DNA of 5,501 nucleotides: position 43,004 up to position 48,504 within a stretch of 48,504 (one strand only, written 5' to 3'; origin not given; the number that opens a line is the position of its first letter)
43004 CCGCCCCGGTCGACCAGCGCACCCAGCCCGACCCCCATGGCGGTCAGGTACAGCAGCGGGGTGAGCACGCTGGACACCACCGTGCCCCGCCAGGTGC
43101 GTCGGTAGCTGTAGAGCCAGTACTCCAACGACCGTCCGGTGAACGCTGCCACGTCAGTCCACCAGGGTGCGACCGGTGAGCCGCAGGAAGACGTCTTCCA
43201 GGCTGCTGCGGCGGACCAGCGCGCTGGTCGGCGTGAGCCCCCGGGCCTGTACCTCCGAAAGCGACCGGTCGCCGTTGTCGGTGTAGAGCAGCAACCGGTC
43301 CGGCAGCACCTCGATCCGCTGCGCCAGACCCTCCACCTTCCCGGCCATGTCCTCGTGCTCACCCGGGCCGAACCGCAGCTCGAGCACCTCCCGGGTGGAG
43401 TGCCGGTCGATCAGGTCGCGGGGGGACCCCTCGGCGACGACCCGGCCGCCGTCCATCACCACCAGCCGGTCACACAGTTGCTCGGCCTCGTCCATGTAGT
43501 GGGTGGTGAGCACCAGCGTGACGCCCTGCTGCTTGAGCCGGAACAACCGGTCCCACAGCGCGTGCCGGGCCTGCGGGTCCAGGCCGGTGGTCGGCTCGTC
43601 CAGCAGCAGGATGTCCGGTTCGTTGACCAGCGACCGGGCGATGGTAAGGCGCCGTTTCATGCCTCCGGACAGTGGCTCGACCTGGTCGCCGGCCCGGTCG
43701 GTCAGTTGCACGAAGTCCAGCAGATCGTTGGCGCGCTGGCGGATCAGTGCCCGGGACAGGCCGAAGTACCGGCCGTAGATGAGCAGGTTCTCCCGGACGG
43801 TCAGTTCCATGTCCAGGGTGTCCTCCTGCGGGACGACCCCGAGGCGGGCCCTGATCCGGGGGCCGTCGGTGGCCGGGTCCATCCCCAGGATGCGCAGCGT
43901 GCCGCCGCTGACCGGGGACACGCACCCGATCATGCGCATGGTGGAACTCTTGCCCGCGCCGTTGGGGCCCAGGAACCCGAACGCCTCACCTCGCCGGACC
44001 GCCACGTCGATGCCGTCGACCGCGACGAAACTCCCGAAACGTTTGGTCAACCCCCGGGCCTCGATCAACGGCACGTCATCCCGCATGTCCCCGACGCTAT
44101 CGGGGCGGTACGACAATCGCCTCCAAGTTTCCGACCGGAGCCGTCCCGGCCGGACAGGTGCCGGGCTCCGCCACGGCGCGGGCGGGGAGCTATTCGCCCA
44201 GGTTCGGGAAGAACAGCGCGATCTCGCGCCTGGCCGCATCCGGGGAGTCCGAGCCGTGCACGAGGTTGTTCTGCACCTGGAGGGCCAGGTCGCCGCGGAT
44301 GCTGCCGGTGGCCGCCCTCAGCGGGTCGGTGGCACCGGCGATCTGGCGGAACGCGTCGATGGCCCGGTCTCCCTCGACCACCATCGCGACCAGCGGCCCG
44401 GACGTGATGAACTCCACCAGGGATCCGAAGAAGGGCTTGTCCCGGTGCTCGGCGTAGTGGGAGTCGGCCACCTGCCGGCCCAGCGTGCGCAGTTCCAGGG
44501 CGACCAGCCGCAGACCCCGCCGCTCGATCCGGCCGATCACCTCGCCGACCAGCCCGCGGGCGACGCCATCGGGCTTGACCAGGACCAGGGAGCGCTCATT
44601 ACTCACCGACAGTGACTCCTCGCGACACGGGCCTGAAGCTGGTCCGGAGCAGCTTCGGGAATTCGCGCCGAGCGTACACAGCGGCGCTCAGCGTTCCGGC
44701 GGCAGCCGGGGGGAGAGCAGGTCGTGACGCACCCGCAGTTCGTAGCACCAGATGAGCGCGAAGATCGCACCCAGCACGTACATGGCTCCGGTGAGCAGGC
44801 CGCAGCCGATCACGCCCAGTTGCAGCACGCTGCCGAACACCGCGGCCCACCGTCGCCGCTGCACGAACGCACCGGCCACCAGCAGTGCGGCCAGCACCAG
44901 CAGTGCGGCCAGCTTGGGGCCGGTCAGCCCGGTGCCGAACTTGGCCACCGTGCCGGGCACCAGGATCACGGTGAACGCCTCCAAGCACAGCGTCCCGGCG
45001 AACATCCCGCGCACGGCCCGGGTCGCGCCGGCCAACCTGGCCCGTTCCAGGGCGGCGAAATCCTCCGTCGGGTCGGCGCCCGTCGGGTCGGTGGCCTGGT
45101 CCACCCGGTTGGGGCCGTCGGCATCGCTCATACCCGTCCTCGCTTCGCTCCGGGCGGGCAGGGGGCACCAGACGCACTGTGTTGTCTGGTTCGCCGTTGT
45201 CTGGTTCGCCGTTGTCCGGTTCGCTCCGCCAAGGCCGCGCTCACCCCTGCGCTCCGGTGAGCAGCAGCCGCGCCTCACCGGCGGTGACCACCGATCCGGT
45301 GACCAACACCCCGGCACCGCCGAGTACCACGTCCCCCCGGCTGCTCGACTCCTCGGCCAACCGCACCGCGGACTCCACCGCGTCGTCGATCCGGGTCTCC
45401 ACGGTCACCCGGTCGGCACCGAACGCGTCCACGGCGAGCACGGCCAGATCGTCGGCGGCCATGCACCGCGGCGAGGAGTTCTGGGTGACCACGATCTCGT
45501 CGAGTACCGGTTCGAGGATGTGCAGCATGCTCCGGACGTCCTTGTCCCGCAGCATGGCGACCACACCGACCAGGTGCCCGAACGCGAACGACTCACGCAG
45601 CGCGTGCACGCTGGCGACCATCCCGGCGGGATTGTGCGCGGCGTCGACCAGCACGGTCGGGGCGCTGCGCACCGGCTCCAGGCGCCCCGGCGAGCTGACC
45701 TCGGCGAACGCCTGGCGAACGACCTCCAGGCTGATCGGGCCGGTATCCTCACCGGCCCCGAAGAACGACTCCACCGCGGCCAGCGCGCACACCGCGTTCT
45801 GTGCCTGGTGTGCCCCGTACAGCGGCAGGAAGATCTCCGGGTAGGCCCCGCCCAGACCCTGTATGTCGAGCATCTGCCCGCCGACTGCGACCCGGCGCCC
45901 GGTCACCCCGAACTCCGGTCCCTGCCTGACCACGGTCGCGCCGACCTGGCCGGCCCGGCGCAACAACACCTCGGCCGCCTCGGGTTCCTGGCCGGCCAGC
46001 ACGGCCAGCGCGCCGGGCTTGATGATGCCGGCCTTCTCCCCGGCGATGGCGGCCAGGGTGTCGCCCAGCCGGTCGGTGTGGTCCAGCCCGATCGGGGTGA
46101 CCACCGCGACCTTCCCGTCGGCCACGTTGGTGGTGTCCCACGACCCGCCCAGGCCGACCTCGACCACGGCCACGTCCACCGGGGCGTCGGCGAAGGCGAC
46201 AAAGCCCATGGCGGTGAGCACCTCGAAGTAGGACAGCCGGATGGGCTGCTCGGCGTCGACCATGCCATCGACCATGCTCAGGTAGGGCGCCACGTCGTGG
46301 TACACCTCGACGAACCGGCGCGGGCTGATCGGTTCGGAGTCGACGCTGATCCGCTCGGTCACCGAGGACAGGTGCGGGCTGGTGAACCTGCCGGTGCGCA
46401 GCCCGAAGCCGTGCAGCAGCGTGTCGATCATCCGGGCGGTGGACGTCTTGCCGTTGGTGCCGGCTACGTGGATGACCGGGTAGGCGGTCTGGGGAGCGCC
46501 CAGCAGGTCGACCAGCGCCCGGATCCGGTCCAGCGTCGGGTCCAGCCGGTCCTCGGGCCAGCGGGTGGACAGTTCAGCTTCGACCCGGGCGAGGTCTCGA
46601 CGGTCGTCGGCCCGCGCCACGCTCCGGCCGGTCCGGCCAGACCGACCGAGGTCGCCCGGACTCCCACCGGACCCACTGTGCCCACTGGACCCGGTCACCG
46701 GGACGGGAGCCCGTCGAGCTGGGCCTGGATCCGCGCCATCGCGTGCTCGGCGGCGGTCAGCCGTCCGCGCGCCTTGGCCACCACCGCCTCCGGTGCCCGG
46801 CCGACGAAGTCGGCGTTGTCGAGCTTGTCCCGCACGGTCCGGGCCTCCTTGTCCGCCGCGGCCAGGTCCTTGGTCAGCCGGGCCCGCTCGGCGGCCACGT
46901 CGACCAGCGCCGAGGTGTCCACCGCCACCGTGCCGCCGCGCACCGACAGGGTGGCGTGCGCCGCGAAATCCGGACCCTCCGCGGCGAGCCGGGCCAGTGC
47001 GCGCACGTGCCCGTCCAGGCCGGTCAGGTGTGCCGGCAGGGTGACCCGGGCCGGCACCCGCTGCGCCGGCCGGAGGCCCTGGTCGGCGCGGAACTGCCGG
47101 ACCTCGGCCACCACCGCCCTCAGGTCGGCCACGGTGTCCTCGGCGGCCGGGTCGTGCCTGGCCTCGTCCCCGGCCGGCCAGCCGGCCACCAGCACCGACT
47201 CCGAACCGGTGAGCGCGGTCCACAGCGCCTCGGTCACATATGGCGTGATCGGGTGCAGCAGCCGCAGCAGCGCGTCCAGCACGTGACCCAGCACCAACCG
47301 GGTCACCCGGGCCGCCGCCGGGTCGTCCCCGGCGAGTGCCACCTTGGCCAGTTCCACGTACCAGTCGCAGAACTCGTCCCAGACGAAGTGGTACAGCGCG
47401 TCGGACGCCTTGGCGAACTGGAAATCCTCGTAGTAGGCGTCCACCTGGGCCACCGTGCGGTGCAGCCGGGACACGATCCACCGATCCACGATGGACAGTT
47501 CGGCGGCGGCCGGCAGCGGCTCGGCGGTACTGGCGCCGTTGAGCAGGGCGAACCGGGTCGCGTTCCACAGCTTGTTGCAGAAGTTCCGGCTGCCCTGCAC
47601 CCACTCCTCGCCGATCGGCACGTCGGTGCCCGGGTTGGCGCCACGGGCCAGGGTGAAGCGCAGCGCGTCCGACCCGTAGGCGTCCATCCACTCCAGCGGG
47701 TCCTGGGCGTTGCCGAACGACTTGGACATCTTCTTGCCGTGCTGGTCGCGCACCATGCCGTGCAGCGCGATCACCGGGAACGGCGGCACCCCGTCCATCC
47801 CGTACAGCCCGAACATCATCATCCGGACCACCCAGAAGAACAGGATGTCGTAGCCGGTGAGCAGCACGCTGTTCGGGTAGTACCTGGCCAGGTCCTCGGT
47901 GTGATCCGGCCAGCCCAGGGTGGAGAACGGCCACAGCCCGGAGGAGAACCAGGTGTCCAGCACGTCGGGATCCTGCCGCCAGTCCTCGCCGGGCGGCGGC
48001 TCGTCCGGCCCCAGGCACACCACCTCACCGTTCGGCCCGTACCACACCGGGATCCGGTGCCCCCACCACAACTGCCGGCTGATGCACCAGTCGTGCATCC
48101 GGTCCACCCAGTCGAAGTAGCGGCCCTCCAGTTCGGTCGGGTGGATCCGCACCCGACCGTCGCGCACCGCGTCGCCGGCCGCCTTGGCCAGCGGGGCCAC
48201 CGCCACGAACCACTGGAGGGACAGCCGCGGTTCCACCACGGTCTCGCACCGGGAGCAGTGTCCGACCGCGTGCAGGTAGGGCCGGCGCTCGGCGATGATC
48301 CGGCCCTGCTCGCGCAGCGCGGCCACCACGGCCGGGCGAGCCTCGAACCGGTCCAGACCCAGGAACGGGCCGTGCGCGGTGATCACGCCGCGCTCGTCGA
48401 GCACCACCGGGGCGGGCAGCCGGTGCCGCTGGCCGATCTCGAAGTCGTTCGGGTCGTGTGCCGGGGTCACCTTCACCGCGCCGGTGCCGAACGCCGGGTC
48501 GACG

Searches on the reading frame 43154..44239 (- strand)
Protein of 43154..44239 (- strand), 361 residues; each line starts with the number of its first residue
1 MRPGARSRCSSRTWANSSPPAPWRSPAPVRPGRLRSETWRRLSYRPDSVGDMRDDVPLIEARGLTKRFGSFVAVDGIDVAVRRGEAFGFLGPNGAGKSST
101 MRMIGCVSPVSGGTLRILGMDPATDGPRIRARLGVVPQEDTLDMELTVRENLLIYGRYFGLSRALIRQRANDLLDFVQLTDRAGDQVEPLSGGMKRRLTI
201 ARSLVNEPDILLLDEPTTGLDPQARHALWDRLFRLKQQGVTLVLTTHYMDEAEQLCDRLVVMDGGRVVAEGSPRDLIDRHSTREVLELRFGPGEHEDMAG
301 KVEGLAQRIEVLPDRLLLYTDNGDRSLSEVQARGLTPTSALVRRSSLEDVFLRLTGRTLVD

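Call 53: search_protein_families(library=pfam, proteins=[window:43154-44239:-], max_evalue=0.001)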
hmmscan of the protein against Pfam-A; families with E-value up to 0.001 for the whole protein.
window:43154-44239:- (361 aa): 2 families
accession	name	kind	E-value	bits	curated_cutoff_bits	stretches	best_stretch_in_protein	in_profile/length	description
PF00005.33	ABC_tran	-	5.4e-29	102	25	1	75-218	2-137/137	ABC transporter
PF13304.12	AAA_21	-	5.1e-12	46.9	27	1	187-247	235-298/304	AAA domain, putative AbiEii toxin, Type IV TA system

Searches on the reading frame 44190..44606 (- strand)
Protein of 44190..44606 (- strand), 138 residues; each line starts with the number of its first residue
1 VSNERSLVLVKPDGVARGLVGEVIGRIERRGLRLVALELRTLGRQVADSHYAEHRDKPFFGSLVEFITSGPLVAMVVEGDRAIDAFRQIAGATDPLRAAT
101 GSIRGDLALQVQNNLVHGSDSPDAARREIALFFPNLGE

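Call 53: search_protein_families(library=pfam, proteins=[window:44190-44606:-], max_evalue=0.001)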
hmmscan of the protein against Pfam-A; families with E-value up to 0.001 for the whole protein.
window:44190-44606:- (138 aa): 1 family
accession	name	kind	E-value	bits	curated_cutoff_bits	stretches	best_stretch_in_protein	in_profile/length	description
PF00334.24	NDK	-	3.6e-51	173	27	1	4-135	1-132/135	Nucleoside diphosphate kinase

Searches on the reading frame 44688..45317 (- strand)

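Call 53: search_protein_families(library=pfam, proteins=[window:44688-45317:-], max_evalue=0.001)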
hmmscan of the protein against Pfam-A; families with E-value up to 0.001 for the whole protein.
window:44688-45317:- (209 aa): 1 family
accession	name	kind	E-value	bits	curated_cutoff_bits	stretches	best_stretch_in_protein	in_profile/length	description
PF14017.11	DUF4233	-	2.8e-23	82.8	27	1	103-200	1-101/107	Protein of unknown function (DUF4233)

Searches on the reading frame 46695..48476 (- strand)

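Call 53: search_protein_families(library=pfam, proteins=[window:46695-48476:-], max_evalue=0.001)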
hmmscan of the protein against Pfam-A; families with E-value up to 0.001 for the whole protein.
window:46695-48476:- (593 aa): 4 families
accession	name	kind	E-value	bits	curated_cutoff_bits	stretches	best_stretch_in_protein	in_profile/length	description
PF00133.28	tRNA-synt_1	-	2.4e-63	214.7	22.7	2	164-286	290-411/414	tRNA synthetases class I (I, L, M and V)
PF08264.19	Anticodon_1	-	2.9e-40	138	25.1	1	331-474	1-144/148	Anticodon-binding domain of tRNA ligase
PF10458.14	Val_tRNA-synt_C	-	4.7e-16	59.3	25.9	1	526-590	1-65/66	Valyl tRNA synthetase tRNA binding arm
PF09334.17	tRNA-synt_1g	-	6.1e-08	32.3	20.1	1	208-291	289-369/391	tRNA synthetases class I (M)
